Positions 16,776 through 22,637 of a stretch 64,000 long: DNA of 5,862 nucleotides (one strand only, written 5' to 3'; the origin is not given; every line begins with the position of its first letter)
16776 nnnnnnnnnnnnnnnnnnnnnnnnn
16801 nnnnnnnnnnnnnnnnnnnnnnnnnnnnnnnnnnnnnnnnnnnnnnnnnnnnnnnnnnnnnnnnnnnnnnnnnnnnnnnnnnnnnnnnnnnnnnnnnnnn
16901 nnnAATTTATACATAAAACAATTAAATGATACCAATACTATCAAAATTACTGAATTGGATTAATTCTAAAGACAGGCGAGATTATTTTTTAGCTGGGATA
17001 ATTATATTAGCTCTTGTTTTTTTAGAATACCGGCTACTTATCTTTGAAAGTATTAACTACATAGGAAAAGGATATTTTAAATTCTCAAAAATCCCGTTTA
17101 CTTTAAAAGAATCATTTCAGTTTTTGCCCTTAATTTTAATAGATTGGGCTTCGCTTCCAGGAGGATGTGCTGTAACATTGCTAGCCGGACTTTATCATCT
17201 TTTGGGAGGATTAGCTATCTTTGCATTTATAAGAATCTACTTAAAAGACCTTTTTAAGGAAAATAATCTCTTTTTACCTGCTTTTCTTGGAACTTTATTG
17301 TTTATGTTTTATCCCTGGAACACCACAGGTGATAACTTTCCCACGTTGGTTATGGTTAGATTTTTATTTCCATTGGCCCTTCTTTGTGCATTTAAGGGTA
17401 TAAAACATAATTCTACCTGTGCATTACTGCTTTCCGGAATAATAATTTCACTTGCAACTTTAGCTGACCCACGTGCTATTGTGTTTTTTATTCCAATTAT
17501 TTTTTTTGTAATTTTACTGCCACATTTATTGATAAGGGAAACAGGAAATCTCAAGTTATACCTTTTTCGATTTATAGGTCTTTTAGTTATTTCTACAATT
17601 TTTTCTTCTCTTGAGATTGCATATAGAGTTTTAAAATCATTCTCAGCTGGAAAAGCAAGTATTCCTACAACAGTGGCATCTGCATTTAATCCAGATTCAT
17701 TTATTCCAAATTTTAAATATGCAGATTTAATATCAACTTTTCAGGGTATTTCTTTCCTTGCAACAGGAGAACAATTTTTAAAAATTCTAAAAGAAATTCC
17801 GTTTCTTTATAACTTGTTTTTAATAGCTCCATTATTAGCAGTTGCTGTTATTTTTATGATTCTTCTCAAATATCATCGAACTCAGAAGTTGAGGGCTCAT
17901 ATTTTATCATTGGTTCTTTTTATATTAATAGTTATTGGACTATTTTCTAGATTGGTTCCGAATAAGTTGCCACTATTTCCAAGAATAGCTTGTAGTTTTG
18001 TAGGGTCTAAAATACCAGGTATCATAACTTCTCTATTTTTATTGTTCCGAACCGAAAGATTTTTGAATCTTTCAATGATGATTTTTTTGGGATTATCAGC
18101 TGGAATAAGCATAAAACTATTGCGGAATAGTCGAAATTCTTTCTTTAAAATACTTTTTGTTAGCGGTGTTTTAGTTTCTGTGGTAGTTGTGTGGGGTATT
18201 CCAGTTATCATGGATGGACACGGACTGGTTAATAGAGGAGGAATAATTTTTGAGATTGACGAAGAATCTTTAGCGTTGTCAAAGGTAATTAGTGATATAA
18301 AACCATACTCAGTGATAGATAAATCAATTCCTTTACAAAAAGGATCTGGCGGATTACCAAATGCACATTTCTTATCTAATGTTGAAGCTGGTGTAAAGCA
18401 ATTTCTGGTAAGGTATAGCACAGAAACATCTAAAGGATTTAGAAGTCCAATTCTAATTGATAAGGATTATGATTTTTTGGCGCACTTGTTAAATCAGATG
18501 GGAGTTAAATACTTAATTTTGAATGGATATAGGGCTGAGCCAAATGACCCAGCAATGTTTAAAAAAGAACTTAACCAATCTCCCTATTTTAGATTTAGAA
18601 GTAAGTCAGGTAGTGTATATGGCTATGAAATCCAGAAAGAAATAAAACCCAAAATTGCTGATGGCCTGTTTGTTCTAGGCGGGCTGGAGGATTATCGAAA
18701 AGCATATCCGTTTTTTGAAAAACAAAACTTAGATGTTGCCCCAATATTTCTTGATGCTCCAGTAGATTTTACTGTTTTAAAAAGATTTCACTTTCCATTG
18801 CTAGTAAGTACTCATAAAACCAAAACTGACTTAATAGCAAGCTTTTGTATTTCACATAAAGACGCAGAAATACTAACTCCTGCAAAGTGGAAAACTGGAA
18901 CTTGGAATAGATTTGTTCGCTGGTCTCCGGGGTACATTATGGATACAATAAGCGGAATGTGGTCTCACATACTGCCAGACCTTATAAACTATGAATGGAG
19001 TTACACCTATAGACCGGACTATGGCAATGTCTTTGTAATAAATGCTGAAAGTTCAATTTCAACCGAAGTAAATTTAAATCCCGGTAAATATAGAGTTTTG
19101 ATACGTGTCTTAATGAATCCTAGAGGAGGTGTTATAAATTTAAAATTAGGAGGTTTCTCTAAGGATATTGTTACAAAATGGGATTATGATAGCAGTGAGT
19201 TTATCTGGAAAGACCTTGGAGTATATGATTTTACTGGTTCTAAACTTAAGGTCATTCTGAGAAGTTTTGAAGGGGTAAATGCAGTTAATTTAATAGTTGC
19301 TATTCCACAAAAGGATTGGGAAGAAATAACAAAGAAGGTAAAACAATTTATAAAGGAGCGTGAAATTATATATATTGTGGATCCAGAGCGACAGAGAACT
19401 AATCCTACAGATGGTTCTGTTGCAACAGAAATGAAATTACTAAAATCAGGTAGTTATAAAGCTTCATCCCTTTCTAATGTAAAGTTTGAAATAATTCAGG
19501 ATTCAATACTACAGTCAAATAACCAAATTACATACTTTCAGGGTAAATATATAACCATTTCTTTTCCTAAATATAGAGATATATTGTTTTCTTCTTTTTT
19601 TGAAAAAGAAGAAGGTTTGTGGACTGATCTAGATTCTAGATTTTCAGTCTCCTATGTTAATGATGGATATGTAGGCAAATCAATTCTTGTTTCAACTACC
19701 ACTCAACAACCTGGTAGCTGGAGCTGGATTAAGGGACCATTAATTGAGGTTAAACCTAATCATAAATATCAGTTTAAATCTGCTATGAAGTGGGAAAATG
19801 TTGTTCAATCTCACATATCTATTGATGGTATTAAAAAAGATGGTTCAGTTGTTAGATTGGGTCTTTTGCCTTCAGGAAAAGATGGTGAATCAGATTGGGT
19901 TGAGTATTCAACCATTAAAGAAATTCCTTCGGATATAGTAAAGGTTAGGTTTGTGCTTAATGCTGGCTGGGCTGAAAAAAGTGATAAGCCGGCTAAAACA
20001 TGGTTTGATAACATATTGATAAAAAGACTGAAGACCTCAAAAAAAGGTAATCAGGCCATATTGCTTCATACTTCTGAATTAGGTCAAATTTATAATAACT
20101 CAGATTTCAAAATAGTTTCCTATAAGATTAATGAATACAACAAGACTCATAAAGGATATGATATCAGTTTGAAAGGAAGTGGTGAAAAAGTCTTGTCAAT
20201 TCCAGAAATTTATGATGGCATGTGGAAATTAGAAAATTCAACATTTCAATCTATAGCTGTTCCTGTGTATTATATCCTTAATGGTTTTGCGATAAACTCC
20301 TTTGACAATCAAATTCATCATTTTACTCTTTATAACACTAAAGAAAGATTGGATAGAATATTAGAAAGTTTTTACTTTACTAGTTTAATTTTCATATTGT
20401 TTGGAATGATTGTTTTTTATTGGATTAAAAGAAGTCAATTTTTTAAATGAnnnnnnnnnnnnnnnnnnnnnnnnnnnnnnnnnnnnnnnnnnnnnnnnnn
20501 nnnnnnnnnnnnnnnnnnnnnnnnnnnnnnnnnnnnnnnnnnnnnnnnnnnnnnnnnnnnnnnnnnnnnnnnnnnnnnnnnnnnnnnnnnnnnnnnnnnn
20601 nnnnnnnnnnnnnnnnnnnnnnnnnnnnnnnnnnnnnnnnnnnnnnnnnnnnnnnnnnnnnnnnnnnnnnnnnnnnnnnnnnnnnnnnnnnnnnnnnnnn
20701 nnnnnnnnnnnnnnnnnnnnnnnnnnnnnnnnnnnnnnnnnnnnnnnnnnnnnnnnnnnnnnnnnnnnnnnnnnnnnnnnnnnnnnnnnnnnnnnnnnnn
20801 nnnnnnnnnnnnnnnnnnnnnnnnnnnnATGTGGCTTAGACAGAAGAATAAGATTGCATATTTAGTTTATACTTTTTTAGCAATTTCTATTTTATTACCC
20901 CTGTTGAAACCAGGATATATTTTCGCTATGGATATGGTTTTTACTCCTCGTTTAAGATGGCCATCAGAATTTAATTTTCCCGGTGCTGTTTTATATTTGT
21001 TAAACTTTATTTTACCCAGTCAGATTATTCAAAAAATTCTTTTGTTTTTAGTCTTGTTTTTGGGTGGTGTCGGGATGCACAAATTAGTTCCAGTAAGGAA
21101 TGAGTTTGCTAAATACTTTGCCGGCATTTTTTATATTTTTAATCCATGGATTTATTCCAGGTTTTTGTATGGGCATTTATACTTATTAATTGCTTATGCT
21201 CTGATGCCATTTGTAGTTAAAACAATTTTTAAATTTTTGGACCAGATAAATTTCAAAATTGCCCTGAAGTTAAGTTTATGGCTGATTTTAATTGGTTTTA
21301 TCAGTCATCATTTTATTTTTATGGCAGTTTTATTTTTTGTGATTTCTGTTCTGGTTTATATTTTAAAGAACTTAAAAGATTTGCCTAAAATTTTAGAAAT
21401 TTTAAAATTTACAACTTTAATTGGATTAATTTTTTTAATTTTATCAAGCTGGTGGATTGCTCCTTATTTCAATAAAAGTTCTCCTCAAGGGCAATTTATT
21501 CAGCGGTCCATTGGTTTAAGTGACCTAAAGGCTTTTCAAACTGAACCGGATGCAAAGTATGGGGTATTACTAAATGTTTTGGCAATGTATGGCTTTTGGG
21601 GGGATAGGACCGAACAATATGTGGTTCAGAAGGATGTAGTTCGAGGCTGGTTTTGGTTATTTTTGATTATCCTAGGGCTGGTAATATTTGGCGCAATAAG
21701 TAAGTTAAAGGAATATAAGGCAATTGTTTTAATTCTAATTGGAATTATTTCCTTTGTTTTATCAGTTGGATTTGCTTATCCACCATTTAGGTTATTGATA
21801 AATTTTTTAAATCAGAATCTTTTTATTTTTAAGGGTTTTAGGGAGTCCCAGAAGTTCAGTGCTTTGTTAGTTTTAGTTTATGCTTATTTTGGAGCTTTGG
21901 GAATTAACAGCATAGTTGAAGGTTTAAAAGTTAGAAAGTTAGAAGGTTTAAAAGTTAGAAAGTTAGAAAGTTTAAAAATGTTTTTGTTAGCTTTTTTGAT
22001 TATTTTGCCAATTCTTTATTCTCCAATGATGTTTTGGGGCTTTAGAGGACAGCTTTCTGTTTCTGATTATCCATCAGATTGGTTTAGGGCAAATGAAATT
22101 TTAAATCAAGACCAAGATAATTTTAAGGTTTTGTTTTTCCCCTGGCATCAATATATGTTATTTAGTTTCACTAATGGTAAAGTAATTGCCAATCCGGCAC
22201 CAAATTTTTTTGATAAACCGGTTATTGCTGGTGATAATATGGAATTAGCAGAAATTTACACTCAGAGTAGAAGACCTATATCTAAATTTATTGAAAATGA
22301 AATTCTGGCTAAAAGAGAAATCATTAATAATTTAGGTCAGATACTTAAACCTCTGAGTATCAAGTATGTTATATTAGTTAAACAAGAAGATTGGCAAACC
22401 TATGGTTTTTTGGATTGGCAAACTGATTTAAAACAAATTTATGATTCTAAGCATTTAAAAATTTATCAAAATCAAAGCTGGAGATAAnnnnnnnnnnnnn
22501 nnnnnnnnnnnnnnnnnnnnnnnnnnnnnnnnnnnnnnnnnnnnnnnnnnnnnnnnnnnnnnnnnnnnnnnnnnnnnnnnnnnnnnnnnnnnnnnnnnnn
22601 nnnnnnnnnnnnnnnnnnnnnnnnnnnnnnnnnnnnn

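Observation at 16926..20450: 1174-aa membrane protein with huge extracytoplasmic domain and carbohydrate-binding-like module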

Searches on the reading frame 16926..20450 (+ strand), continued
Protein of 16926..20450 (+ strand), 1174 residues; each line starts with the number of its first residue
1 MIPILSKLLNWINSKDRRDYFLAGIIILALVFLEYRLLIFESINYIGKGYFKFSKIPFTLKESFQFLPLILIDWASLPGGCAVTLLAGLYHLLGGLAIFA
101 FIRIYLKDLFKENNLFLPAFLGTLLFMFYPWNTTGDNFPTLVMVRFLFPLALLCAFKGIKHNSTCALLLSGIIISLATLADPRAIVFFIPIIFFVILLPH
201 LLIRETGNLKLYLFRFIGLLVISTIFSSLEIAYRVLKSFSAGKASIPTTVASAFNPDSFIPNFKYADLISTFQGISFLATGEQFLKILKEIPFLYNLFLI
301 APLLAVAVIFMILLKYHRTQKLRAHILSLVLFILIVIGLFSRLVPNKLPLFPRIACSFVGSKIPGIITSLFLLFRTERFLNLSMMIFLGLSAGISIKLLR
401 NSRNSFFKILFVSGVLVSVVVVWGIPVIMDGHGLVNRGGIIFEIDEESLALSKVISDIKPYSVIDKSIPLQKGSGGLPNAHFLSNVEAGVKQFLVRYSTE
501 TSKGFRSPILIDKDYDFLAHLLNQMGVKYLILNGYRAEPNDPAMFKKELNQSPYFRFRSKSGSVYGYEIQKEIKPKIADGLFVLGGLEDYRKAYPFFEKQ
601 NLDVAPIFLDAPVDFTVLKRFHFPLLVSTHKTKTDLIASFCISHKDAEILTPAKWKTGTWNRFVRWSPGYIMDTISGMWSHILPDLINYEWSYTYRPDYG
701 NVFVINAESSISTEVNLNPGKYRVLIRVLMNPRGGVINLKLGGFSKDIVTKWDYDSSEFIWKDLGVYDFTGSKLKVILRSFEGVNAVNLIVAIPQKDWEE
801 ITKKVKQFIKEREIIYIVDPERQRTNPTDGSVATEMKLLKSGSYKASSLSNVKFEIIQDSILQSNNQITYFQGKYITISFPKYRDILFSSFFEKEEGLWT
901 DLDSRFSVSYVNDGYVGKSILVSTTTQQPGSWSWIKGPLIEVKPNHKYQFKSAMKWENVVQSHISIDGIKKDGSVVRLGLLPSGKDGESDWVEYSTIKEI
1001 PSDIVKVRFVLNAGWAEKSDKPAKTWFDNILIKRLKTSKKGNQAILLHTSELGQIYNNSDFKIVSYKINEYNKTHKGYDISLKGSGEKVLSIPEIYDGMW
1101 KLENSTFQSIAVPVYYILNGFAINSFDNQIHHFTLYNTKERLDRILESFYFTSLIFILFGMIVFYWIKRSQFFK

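Call 79: find_encoding_contigs(protein=P0002, flank=8000, max_places=1)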
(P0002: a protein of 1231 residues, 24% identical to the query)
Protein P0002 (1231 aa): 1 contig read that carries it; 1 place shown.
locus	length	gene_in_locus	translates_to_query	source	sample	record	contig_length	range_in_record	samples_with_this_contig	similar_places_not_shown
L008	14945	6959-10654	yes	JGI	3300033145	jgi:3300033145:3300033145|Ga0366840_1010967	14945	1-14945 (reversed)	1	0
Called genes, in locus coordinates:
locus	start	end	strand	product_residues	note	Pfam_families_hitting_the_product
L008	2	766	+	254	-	?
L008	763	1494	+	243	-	PF00535:Glycos_transf_2, PF10111:Glyco_tranf_2_2, PF13641:Glyco_tranf_2_3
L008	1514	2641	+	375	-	PF13439:Glyco_transf_4, PF20706:GT4-conflict, PF00534:Glycos_transf_1, PF13692:Glyco_trans_1_4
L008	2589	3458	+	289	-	PF13641:Glyco_tranf_2_3, PF00535:Glycos_transf_2, PF10111:Glyco_tranf_2_2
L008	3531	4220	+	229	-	PF13489:Methyltransf_23, PF06325:PrmA (weak), PF08003:Methyltransf_9 (weak), PF13847:Methyltransf_31, PF08241:Methyltransf_11, PF08242:Methyltransf_12, PF13649:Methyltransf_25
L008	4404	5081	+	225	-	PF01209:Ubie_methyltran (weak), PF13489:Methyltransf_23, PF05175:MTS (weak), PF07021:MetW, PF13847:Methyltransf_31, PF08241:Methyltransf_11, PF08242:Methyltransf_12, PF13649:Methyltransf_25, +1 more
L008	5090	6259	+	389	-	PF13439:Glyco_transf_4, PF00534:Glycos_transf_1, PF13692:Glyco_trans_1_4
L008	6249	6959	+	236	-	PF01209:Ubie_methyltran, PF03141:Methyltransf_29 (weak), PF13489:Methyltransf_23, PF01728:FtsJ (weak), PF13847:Methyltransf_31, PF08241:Methyltransf_11, PF08242:Methyltransf_12, PF13649:Methyltransf_25, +3 more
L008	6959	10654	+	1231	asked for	-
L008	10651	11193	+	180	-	-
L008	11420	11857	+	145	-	PF13946:DUF4214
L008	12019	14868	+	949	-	PF09586:YfhO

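Call 83: search_protein_families(library=pfam, proteins=[L008:10651-11193:+], max_evalue=10)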
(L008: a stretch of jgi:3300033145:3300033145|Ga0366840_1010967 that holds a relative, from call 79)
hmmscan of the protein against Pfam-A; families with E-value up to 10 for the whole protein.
L008:10651-11193:+ (180 aa): 0 families

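Call 89: search_protein_families(library=pfam, proteins=[P0004, P0005, P0007, P0008, P0011, P0012, P0013, P0018], max_evalue=0.01)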
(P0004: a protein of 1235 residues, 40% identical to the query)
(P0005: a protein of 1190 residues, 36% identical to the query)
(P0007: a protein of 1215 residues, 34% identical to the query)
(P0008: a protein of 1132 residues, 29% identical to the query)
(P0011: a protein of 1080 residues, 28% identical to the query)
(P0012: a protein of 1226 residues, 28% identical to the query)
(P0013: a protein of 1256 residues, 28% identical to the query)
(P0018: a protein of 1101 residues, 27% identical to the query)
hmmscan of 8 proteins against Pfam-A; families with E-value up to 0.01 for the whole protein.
P0004 (1235 aa): 0 families

P0005 (1190 aa): 1 family
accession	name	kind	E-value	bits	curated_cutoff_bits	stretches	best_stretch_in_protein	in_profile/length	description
PF02018.23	CBM_4_9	-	0.00012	22.9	25.9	1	906-1002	36-132/136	Carbohydrate binding domain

P0007 (1215 aa): 0 families

P0008 (1132 aa): 0 families

P0011 (1080 aa): 1 family
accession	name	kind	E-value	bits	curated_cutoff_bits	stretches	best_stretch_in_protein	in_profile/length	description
PF25275.1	Golvesin_C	-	2.7e-08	34.4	31.6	1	671-774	17-117/132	Golvesin C-terminal domain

P0012 (1226 aa): 1 family
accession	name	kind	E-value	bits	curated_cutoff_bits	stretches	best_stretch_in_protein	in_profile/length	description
PF02018.23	CBM_4_9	-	0.00074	20.3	25.9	1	916-1048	4-132/136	Carbohydrate binding domain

P0013 (1256 aa): 1 family
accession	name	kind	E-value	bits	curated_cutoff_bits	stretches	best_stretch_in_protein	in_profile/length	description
PF25275.1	Golvesin_C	-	0.00028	21.4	31.6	1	694-791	15-108/132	Golvesin C-terminal domain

P0018 (1101 aa): 1 family
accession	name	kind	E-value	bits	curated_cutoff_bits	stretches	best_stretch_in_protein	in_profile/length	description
PF25275.1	Golvesin_C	-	0.001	19.5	31.6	1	705-811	14-117/132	Golvesin C-terminal domain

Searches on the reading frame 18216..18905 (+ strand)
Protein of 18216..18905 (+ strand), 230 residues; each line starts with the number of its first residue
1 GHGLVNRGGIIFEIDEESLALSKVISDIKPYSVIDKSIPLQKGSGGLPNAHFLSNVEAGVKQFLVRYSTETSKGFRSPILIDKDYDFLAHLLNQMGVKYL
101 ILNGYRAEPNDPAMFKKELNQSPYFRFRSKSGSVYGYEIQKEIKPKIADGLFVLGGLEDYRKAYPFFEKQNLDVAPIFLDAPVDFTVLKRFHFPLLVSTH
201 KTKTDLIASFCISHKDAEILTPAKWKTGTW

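Call 42: search_protein_families(library=pfam, proteins=[window:18216-18905:+], max_evalue=10)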
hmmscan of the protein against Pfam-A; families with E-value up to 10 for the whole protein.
window:18216-18905:+ (230 aa): 1 family
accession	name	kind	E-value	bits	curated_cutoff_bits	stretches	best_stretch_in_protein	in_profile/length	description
PF21063.2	Reovirus_L2_GTase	-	0.22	11.2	27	1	94-120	28-54/247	Reovirus core-spike protein lambda-2 (L2), GTase domain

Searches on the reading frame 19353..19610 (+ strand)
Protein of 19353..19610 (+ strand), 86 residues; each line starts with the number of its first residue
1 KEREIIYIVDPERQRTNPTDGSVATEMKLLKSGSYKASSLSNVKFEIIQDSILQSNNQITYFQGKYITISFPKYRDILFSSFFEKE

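Call 42: search_protein_families(library=pfam, proteins=[window:19353-19610:+], max_evalue=10)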
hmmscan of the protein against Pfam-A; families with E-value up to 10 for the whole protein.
window:19353-19610:+ (86 aa): 0 families

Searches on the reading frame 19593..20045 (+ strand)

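Call 42: search_protein_families(library=pfam, proteins=[window:19593-20045:+], max_evalue=10)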
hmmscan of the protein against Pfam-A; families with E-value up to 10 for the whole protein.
window:19593-20045:+ (151 aa): 1 family
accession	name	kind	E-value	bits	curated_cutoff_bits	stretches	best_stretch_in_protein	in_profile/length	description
PF02018.23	CBM_4_9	-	0.0044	17.8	25.9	1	6-127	13-134/136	Carbohydrate binding domain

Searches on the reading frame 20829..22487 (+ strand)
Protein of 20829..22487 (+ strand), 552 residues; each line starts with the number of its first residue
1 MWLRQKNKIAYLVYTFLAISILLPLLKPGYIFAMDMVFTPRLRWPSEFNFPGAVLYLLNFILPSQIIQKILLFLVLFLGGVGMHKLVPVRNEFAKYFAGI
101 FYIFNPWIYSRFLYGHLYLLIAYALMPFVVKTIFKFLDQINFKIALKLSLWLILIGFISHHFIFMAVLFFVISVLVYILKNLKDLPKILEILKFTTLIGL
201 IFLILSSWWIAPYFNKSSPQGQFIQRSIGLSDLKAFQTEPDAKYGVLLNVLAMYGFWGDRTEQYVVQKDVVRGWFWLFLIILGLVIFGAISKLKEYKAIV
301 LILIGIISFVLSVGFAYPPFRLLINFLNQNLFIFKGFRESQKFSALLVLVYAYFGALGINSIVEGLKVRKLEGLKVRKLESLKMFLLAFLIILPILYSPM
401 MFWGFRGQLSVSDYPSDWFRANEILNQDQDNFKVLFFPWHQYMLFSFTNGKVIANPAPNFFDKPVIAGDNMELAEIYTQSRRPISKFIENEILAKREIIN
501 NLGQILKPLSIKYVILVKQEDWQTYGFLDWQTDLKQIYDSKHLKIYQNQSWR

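Call 5: search_protein_families(library=pfam, proteins=[window:20829-22487:+], max_evalue=0.01)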
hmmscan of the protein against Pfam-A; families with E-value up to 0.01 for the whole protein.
window:20829-22487:+ (552 aa): 1 family
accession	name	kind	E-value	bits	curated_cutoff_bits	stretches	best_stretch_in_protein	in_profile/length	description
PF11847.13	GT-C_AftD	-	1e-07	30.7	26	0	50-214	55-216/661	Alpha-(1->3)-arabinofuranosyltransferase, N-terminal GT-C domain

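Call 6: search_protein_families(library=ncbifam, proteins=[window:20829-22487:+], max_evalue=0.01)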
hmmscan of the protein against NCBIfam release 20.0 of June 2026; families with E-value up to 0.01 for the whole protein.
window:20829-22487:+ (552 aa): 1 family
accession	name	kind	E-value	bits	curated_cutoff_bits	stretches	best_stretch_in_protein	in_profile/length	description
NF053599.1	transp_MmpA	equivalog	2.2e-47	161.9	210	1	11-548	2-497/543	MmpA family trehalose lipid delivery protein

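Call 71: find_homologous_proteins(query=window:20829-22484:+)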
Query window:20829-22484:+ (552 aa): 133 proteins with E <= 0.001 among 8000 candidates; the best 120 are listed.
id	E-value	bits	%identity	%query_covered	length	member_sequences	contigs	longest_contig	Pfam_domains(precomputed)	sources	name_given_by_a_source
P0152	0.0e+0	1215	100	100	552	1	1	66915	PF11847.14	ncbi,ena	-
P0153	0.0e+0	1078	88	100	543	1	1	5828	PF11847.14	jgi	-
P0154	1.8e-224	765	62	100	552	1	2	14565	-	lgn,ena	-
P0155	5.5e-220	750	63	100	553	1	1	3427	-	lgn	-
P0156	1.3e-217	743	62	100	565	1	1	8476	-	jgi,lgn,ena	-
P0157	1.3e-216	739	61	100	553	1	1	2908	-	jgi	-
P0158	2.1e-216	739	63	98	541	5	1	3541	-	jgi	-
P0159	3.6e-216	738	61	100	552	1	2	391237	-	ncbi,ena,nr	ncbi:hypothetical protein KAS79_02060 [Candidatus Parcubacteria bacterium]|nr:hypothetical protein [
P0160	1.1e-214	733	62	100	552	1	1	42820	-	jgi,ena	-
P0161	5.9e-213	727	61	99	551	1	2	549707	-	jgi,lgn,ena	-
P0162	2.3e-211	722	62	100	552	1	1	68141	-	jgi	jgi:hypothetical protein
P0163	4.4e-210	718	60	98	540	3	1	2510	-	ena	-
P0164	7.1e-208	710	60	99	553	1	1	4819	-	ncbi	-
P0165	4.9e-203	694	59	100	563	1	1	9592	-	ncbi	-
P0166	1.3e-202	693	57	100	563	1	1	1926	-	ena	-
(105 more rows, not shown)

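Call 74: search_solved_structures(query=A5, max_evalue=1, show_alignments=1)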
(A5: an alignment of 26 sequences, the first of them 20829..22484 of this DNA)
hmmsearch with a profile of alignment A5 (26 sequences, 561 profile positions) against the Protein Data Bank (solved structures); distinct sequences matched with E-value up to 1: 0.
